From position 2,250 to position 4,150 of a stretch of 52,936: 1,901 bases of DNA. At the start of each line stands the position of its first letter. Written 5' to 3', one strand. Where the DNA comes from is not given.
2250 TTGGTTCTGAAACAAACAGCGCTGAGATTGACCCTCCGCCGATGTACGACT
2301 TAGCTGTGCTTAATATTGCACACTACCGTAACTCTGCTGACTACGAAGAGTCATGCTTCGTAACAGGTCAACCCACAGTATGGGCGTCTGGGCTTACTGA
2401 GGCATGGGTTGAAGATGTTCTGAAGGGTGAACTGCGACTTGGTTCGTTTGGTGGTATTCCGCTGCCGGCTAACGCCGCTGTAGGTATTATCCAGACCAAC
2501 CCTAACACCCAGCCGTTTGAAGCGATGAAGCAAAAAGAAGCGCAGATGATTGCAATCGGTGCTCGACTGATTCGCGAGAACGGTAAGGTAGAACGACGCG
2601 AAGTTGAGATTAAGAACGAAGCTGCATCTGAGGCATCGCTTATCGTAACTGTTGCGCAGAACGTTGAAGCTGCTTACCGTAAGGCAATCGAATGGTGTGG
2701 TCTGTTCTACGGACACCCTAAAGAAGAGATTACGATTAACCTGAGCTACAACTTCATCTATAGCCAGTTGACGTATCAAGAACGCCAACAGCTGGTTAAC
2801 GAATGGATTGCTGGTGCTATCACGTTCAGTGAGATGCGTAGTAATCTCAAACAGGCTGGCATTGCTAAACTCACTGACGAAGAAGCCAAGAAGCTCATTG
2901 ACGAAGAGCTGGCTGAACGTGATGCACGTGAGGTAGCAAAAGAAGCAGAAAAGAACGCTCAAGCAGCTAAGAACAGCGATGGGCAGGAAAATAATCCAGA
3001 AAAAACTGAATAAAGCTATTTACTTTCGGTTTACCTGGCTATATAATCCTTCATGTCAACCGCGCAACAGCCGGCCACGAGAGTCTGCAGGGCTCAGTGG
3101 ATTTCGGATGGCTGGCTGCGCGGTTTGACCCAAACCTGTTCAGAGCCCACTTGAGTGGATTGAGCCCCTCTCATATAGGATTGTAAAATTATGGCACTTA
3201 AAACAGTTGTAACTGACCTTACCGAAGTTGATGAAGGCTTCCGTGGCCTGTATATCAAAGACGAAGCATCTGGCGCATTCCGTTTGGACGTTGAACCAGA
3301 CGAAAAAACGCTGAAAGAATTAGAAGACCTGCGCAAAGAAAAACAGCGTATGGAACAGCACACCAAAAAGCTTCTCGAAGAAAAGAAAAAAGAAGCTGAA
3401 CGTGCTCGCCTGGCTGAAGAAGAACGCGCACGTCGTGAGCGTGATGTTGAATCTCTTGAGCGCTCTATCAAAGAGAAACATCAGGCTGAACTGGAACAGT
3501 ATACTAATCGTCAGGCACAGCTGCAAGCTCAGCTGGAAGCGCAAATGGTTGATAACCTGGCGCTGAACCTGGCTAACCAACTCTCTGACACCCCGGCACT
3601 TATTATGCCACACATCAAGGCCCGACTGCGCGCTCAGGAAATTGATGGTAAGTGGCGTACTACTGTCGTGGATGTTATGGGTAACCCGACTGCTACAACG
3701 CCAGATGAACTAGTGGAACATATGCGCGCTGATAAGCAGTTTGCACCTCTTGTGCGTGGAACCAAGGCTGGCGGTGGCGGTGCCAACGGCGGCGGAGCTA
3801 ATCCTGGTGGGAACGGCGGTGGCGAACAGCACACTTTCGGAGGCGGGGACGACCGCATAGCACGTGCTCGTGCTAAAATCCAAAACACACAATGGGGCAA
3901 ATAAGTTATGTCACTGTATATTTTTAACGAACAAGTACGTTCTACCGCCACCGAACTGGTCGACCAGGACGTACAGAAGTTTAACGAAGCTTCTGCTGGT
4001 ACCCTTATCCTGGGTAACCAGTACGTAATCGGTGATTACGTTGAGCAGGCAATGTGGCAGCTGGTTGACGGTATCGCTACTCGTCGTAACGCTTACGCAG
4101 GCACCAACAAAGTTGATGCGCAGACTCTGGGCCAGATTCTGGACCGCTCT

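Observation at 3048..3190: Structured leader upstream of the scaffold-capsid operon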

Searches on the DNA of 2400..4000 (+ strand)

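Call 5: search_rna_families(source=window, start=2500, end=3700, threshold=evalue, max_evalue=10, show_alignments=3)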
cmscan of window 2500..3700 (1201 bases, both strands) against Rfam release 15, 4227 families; matches with E-value up to 10: 3.
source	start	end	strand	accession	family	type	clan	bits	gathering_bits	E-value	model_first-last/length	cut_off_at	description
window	3588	3675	+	RF00247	MIR160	Gene; miRNA;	-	19.5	48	0.36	1-90/90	no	mir-160 microRNA precursor family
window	3302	3326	-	RF01339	CRISPR-DR27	Gene; CRISPR;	-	19.1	35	5.4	1-25/25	no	CRISPR RNA direct repeat element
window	3440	3491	+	RF01310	sR7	Gene; snRNA; snoRNA; CD-box;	-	13.3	37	3.9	1-57/57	no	Small nucleolar RNA sR7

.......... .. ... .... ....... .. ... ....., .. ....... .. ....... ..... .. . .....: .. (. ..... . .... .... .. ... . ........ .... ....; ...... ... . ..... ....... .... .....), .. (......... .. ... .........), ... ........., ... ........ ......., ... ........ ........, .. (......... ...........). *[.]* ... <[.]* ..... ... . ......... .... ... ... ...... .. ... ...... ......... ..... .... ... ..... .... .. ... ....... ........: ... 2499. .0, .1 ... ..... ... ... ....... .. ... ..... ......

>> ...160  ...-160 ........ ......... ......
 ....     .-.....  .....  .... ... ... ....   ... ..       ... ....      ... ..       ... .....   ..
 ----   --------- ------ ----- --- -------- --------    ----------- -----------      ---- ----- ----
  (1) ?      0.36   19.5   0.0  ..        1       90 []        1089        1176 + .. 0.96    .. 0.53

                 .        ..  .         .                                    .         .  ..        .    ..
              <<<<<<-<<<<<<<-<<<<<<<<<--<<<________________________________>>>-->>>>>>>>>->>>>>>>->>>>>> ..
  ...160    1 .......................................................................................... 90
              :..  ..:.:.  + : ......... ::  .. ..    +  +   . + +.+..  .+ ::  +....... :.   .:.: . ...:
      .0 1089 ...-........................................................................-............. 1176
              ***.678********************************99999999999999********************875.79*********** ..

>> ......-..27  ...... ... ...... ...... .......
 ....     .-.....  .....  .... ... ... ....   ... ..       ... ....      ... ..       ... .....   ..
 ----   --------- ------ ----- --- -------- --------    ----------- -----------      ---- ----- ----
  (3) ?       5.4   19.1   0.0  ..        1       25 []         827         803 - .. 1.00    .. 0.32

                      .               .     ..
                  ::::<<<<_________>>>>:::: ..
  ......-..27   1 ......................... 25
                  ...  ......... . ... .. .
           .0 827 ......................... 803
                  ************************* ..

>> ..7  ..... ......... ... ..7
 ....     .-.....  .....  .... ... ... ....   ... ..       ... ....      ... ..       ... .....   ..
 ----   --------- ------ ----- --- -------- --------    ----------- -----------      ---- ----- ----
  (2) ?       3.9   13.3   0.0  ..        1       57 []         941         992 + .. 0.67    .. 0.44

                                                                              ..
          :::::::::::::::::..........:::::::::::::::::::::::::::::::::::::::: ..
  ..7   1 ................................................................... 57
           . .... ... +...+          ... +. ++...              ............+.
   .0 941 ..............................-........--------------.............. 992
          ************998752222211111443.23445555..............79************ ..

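Call 8: search_dna_similar(query=window:2400-4000:+, collection=phages, mode=near, max_rows=40)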
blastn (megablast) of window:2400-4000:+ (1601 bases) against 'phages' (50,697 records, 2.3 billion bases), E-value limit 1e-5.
Records with a match: 61; places in all: 82; records where one place covers at least 80% of the query: 48.
Best place of each record, by identity: >=99% 7; 95-99% 38; 80-90% 15; 60-80% 1.
By first word of the organism name: Salmonella 46; Escherichia 10; Klebsiella 2; Listeria 1; Phage 1; Erwinia 1.
By host as written in the record: Salmonella enterica subsp. enterica serovar Enteritidis PT1 14; - 6; Salmonella enterica 5; Salmonella enterica subsp. enterica serovar Enteritidis ST11 3; Salmonella sp. 3; Escherichia sp. 2; Salmonella enterica Infantis 2; Salmonella enterica subsp. enterica serovar Bredney 2; and 20 more.
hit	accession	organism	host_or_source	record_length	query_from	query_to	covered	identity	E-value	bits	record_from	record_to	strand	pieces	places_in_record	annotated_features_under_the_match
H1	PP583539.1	Listeria phage 220426122051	Listeria monocytogenes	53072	1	1601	100%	98.3%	0e+0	2808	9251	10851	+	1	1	head scaffolding protein | portal protein | hypothetical protein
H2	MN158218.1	Escherichia phage BEC1-17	Escherichia coli K514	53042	3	1601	100%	98.4%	0e+0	2809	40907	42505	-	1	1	hypothetical protein (x2) | 62kDa structural protein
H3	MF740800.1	Salmonella phage vB_SenM_PA13076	Salmonella enterica subsp. enterica ...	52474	1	1601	100%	98.3%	0e+0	2802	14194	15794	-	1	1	scaffold protein | portal protein | major capsid protein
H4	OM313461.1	Escherichia phage vB_EcoM_PiR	Escherichia sp.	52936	3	1601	100%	98.3%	0e+0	2804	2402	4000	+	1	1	hypothetical protein (x2) | 62kDa structural protein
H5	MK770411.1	Salmonella phage SE13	sewage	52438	3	1601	100%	98.1%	0e+0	2787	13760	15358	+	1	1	scaffold protein | portal protein | major capsid protein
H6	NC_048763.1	Salmonella phage SE13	sewage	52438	3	1601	100%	98.1%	0e+0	2787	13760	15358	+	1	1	head scaffolding protein | portal protein | major head protein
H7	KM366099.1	Salmonella phage BP63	Salmonella enterica Infantis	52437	1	1601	100%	97.9%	0e+0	2774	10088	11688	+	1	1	scaffold protein | portal protein | major capsid protein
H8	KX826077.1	Salmonella phage UPF_BP2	Salmonella enterica subsp. enterica ...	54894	1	1601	100%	97.9%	0e+0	2774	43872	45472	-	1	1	scaffold protein | portal protein | putative major capsid protein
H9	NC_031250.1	Salmonella phage BP63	Salmonella enterica Infantis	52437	1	1601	100%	97.9%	0e+0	2774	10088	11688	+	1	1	head scaffolding protein | portal protein | major head protein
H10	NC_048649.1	Salmonella phage UPF_BP2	Salmonella enterica subsp. enterica ...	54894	1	1601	100%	97.9%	0e+0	2774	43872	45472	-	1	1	head scaffolding protein | portal protein | major head protein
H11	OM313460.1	Escherichia phage vB_EcoM_IntR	Escherichia sp.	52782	3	1601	100%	98.0%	0e+0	2776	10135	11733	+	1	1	hypothetical protein (x3)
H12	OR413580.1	Salmonella phage SPLA2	Salmonella enterica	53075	1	1601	100%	97.9%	0e+0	2769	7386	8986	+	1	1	head scaffolding protein | portal protein | major head protein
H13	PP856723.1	Salmonella phage vB_SEnST11_KE24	Salmonella enterica subsp. enterica ...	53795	1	1601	100%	97.9%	0e+0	2769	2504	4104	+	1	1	head scaffolding protein | portal protein | hypothetical protein | major head protein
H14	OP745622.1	Salmonella phage SB2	Salmonella sp.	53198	3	1601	100%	97.9%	0e+0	2765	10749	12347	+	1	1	scaffold protein | portal protein | major capsid protein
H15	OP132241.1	Salmonella phage SE-SHZ-R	Salmonella enterica subsp. enterica ...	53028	3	1601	100%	97.8%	0e+0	2760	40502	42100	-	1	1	hypothetical protein (x3)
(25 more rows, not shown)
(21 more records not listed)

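Call 9: search_dna_similar(query=window:3014-3190:+, collection=phages, mode=distant, max_rows=60, rows=spread)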
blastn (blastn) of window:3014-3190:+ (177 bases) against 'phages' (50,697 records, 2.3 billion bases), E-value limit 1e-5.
Records with a match: 60; places in all: 60; records where one place covers at least 80% of the query: 60.
Best place of each record, by identity: >=99% 37; 95-99% 7; 90-95% 11; 80-90% 5.
By first word of the organism name: Salmonella 45; Escherichia 10; Klebsiella 2; Listeria 1; Phage 1; Erwinia 1.
By host as written in the record: Salmonella enterica subsp. enterica serovar Enteritidis PT1 14; - 6; Salmonella enterica 5; Salmonella enterica subsp. enterica serovar Enteritidis ST11 3; Salmonella sp. 3; Salmonella enterica subsp. enterica serovar Bredney 2; Escherichia coli 2; Salmonella enterica Infantis 2; and 19 more.
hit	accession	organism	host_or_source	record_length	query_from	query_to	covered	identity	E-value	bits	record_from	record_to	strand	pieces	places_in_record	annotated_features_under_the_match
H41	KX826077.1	Salmonella phage UPF_BP2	Salmonella enterica subsp. enterica ...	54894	1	177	100%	100.0%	1e-85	320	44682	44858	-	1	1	none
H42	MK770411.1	Salmonella phage SE13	sewage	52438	1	177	100%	100.0%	1e-85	320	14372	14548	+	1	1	none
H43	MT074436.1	Salmonella phage yarpen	Salmonella enterica subsp. enterica ...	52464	1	177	100%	100.0%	1e-85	320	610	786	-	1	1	none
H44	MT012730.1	Salmonella phage vB_SenM-1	Salmonella enterica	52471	1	177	100%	100.0%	1e-85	320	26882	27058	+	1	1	hypothetical protein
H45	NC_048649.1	Salmonella phage UPF_BP2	Salmonella enterica subsp. enterica ...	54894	1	177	100%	100.0%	1e-85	320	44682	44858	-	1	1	none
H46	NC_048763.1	Salmonella phage SE13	sewage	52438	1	177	100%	100.0%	1e-85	320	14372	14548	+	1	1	none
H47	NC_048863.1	Salmonella phage yarpen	Salmonella enterica subsp. enterica ...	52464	1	177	100%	100.0%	1e-85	320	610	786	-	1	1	none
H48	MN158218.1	Escherichia phage BEC1-17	Escherichia coli K514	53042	1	177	100%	100.0%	1e-85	320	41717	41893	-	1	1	none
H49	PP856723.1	Salmonella phage vB_SEnST11_KE24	Salmonella enterica subsp. enterica ...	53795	1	177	100%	100.0%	1e-85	320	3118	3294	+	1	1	hypothetical protein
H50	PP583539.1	Listeria phage 220426122051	Listeria monocytogenes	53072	1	177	100%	100.0%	1e-85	320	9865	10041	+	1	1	none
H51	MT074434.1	Salmonella phage emiel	Salmonella enterica subsp. enterica ...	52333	2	177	99%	100.0%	4e-85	318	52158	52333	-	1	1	none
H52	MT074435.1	Salmonella phage brorfarstad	Salmonella enterica subsp. enterica ...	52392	2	177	99%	100.0%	4e-85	318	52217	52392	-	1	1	none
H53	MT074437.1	Salmonella phage nenneke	Salmonella enterica subsp. enterica ...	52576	2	177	99%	100.0%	4e-85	318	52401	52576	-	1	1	none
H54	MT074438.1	Salmonella phage rivia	Salmonella enterica subsp. enterica ...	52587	2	177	99%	100.0%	4e-85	318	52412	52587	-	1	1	none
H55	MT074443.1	Salmonella phage zoltan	Salmonella enterica subsp. enterica ...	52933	2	177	99%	100.0%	4e-85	318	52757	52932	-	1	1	none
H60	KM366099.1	Salmonella phage BP63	Salmonella enterica Infantis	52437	1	177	100%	99.4%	5e-84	315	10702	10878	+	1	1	none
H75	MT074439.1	Salmonella phage birk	Salmonella enterica subsp. enterica ...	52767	2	177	99%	99.4%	2e-83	314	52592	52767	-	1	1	none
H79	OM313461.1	Escherichia phage vB_EcoM_PiR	Escherichia sp.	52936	1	177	100%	98.9%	6e-83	311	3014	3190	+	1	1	none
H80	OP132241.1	Salmonella phage SE-SHZ-R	Salmonella enterica subsp. enterica ...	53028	1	177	100%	98.9%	6e-83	311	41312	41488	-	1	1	none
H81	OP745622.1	Salmonella phage SB2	Salmonella sp.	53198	1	177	100%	98.9%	6e-83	311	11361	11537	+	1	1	none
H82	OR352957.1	Escherichia phage AV127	Escherichia coli ESBL188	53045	1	177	100%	98.9%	6e-83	311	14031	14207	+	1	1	none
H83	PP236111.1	Salmonella phage vB_SalM_Sz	Salmonella sp.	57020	1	177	100%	98.9%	6e-83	311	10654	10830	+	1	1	none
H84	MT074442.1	Salmonella phage ciri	Salmonella enterica subsp. enterica ...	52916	2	177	99%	98.9%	2e-82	309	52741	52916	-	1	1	none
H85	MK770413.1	Salmonella phage SE4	sewage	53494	1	177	100%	92.7%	9e-68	261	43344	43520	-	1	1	none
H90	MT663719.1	Salmonella phage S144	Salmonella enterica subsp. enterica ...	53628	1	174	98%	93.7%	8e-69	265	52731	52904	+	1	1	promoter | ribosome_binding_site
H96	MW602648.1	Escherichia phage vB_EcoM_fHy-Eco03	Escherichia coli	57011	4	177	98%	83.5%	4e-41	173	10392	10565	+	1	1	none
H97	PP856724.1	Salmonella phage vB_SEnST11_KE25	Salmonella enterica subsp. enterica ...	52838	4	177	98%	83.5%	4e-41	173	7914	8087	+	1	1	hypothetical protein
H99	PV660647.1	Salmonella phage vB_SE1_KM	Salmonella enterica subsp. enterica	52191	4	177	98%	83.5%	4e-41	173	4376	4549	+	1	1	hypothetical protein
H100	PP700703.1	Erwinia phage SOI901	Erwinia sp. TAC1.XII.93.8 (de Vries et ...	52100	3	167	93%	83.3%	3e-36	156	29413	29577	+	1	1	hypothetical protein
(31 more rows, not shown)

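Call 10: get_annotated_region(hit=H90, flank=1500)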
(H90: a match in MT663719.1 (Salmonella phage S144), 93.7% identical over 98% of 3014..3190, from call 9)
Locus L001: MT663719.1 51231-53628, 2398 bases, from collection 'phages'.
description: Salmonella phage S144, complete genome.
organism: Salmonella phage S144 (NCBI taxid 2759179)
taxonomy: Viruses; Duplodnaviria; Heunggongvirae; Uroviricota; Caudoviricetes; Loughboroughvirus; Loughboroughvirus ZCSE2
host: Salmonella enterica subsp. enterica serovar Infantis; source: -; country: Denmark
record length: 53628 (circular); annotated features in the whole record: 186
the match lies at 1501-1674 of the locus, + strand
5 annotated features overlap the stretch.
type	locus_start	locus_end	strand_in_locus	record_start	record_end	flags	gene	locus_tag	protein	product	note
CDS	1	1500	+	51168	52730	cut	-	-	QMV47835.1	portal protein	ORF09; portal protein; InterPro: DUF4055 (IPR025129, score 4.4e-31); HHPRED:2JES_K portal protein bacteriophage SPP1 ...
regulatory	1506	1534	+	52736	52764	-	-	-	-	promoter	-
regulatory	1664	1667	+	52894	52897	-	-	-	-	ribosome_binding_site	-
CDS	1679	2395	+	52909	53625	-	-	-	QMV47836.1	scaffold protein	ORF10; scaffold protein; InterPro and UniRef: two coiled coil domains; BLASTP: scaffold protein Salmonella phages: SE4 ...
regulatory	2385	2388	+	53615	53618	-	-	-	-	ribosome_binding_site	-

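Call 11: get_annotated_region(hit=H96, flank=1500)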
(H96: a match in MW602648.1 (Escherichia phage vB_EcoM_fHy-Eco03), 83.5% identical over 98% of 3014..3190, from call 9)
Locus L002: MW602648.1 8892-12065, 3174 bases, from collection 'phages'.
description: Escherichia phage vB_EcoM_fHy-Eco03, complete genome.
organism: Escherichia phage vB_EcoM_fHy-Eco03 (NCBI taxid 2815753)
taxonomy: Viruses; Duplodnaviria; Heunggongvirae; Uroviricota; Caudoviricetes
host: Escherichia coli; source: sewage; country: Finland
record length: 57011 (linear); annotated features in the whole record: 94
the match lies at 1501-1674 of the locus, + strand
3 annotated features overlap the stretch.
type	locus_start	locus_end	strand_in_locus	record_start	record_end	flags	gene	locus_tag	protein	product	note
CDS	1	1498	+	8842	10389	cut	-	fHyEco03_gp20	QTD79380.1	putative structural protein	verified experimentally in LC-MS/MS analysis of phage particles to be virion associated; putative conserved domain ...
CDS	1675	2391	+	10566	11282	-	-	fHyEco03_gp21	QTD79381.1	putative structural protein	verified experimentally in LC-MS/MS analysis of phage particles to be virion associated; putative scaffold protein CDS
CDS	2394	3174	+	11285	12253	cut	-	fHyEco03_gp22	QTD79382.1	putative structural protein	verified experimentally in LC-MS/MS analysis of phage particles to be virion associated; major capsid protein CDS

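Call 12: get_annotated_region(hit=H100, flank=1500)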
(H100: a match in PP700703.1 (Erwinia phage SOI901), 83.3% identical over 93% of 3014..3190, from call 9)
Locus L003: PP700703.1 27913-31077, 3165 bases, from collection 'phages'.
description: Erwinia phage SOI901, complete genome.
organism: Erwinia phage SOI901 (NCBI taxid 3141527)
taxonomy: Viruses; Duplodnaviria; Heunggongvirae; Uroviricota; Caudoviricetes
host: Erwinia sp. TAC1.XII.93.8 (de Vries et al. 2001); source: soil; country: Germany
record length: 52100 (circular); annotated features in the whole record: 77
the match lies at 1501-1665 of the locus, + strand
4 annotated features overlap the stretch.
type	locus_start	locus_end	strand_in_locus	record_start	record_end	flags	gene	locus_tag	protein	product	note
CDS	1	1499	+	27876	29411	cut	-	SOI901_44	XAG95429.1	hypothetical protein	SOI901_gp44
CDS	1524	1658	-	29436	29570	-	-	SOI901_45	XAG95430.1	hypothetical protein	SOI901_gp45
CDS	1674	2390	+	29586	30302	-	-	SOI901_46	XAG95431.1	hypothetical protein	SOI901_gp46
CDS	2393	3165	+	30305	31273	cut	-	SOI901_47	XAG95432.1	hypothetical protein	SOI901_gp47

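Call 13: get_annotated_region(hit=H85, flank=1500)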
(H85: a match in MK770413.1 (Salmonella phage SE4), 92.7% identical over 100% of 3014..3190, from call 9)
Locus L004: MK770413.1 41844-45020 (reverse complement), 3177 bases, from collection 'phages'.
description: Salmonella phage SE4, complete genome.
organism: Salmonella phage SE4 (NCBI taxid 2575328)
taxonomy: Viruses; Duplodnaviria; Heunggongvirae; Uroviricota; Caudoviricetes; Loughboroughvirus
host: -; source: sewage; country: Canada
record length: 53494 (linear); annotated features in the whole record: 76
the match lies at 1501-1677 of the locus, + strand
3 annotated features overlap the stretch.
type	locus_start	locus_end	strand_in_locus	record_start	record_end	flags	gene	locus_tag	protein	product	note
CDS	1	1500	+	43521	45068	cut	-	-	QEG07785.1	portal protein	-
CDS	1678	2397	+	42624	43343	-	-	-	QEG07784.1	scaffold protein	-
CDS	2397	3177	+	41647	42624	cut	-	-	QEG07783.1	major capsid protein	-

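Call 23: get_annotated_region(hit=H97, flank=300)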
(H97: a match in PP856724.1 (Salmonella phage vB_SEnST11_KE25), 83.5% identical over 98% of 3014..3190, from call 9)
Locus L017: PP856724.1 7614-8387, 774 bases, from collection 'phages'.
description: Salmonella phage vB_SEnST11_KE25, complete genome.
organism: Salmonella phage vB_SEnST11_KE25 (NCBI taxid 3161176)
taxonomy: Viruses; Duplodnaviria; Heunggongvirae; Uroviricota; Caudoviricetes; Rosemountvirus
host: Salmonella enterica subsp. enterica serovar Enteritidis ST11; source: dam; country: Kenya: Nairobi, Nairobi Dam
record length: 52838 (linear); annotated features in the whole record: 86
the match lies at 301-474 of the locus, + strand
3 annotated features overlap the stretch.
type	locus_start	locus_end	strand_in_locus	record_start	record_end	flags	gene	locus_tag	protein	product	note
CDS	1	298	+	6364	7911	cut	-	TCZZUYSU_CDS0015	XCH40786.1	portal protein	head and packaging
CDS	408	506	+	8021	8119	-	-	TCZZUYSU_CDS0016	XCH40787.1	hypothetical protein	-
CDS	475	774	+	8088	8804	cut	-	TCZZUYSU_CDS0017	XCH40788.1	head scaffolding protein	head and packaging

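Call 24: get_annotated_region(hit=H99, flank=300)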
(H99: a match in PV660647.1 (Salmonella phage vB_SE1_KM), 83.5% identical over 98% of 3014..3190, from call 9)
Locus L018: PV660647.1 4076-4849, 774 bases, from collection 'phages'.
description: Salmonella phage vB_SE1_KM, complete genome.
organism: Salmonella phage vB_SE1_KM (NCBI taxid 3425682)
taxonomy: Viruses
host: Salmonella enterica subsp. enterica; source: Kilifi market sewage; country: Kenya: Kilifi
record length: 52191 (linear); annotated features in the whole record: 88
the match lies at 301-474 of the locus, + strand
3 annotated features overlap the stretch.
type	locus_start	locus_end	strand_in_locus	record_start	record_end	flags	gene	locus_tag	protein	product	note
CDS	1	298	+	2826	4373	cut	-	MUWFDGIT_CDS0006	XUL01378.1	portal protein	head and packaging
CDS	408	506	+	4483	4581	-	-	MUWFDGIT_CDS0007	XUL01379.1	hypothetical protein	-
CDS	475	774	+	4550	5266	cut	-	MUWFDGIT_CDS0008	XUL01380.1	head scaffolding protein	head and packaging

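Call 25: search_dna_similar(query=window:3048-3190:+, collection=ecoli_genomes, mode=distant, max_evalue=1, max_rows=10)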
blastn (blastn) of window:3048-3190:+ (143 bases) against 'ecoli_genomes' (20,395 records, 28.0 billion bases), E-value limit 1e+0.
Records with a match: 2; places in all: 2; records where one place covers at least 80% of the query: 2.
Genomes with a match: 2 of 5426; with a place that covers at least 80% of the query: 2. Places per genome that has any: lowest 1, median 1, highest 1. On chromosomes: 0 places; on plasmids: 2.
Best place of each record, by identity: >=99% 2.
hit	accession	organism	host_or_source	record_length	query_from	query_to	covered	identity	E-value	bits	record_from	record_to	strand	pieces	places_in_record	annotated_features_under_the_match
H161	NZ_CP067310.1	Escherichia coli strain ABW_A19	waste water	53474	1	143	100%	100.0%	3e-66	259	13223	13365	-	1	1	none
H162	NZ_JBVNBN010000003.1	Escherichia coli strain YZ_2_1_complete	Tool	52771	1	143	100%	99.3%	1e-64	254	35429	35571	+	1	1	none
